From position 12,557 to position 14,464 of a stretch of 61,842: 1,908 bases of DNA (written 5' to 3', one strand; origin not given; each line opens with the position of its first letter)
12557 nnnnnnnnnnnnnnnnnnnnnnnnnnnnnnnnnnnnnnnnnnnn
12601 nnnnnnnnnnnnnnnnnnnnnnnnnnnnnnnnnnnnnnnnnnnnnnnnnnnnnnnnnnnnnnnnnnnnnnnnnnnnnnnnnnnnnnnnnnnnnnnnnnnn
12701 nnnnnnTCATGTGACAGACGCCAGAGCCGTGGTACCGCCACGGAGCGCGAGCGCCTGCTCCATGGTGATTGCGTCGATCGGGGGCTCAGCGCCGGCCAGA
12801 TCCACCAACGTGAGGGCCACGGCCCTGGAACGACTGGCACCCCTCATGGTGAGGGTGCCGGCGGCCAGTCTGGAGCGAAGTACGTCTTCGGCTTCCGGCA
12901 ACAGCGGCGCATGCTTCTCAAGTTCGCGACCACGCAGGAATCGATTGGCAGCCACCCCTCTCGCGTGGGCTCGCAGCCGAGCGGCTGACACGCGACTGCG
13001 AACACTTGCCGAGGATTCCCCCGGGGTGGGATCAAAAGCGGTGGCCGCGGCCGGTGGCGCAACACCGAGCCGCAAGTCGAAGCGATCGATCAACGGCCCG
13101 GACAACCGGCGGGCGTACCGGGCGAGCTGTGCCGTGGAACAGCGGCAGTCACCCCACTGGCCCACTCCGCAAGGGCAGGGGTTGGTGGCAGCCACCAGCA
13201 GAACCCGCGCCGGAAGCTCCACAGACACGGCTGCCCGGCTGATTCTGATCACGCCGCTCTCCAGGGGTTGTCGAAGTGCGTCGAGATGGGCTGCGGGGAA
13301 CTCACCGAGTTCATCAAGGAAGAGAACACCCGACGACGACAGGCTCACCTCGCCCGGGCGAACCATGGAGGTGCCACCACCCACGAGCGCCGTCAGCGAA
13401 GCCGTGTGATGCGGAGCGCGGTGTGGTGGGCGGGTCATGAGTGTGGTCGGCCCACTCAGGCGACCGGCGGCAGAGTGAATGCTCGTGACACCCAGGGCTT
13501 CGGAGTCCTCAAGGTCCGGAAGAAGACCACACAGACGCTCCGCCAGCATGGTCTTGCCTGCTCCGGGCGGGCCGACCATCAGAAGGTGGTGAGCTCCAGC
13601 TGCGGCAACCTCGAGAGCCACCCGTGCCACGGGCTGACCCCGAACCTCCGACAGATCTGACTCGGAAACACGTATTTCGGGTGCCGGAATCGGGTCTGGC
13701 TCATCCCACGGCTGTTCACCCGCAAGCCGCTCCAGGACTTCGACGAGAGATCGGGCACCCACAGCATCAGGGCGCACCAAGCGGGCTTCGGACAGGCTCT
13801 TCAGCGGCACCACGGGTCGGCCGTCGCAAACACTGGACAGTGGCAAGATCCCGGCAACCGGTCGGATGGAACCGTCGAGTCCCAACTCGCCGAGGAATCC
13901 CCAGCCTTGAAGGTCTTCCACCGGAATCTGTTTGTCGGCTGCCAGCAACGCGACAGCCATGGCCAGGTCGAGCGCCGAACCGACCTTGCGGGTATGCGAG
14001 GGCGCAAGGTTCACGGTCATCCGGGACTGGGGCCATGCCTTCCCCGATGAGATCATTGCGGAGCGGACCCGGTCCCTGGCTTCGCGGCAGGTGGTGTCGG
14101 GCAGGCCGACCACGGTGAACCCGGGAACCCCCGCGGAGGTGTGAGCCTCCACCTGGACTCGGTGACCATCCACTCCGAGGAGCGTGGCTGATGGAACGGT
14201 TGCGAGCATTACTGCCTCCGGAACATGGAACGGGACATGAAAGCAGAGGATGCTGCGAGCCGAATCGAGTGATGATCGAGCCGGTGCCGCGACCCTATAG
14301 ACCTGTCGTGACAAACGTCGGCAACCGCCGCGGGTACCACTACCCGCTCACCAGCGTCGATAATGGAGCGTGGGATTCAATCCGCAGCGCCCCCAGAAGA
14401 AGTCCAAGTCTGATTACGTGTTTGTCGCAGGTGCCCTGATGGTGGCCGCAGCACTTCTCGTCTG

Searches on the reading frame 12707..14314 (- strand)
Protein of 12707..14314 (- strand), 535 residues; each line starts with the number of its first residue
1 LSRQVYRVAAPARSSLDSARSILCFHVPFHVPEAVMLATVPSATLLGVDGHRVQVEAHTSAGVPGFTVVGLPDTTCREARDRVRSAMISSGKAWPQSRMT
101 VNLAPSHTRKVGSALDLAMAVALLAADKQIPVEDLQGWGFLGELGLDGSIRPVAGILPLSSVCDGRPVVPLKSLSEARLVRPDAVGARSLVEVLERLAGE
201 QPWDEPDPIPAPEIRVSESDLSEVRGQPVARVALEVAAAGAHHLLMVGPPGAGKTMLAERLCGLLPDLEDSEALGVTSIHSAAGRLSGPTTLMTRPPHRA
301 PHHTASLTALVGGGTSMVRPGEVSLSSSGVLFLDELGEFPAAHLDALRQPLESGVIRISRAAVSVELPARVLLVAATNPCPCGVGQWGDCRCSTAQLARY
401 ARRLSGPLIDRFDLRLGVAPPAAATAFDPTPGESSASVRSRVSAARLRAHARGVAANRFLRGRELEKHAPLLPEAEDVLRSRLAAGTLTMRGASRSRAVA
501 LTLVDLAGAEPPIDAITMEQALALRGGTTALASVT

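Call 68: search_protein_families(library=ncbifam, proteins=[window:12707-14314:-], max_evalue=1e-10)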
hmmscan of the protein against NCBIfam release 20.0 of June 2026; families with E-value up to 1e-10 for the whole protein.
window:12707-14314:- (535 aa): 2 families
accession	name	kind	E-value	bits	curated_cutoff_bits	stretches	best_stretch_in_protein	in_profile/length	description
TIGR00368.1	TIGR00368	hypoth_equivalog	8.7e-127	423.7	362.4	1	42-520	3-494/499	YifB family Mg chelatase-like AAA ATPase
NF007365.0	PRK09862.1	equivalog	1e-111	374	530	1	37-510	3-478/506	YifB family Mg chelatase-like AAA ATPase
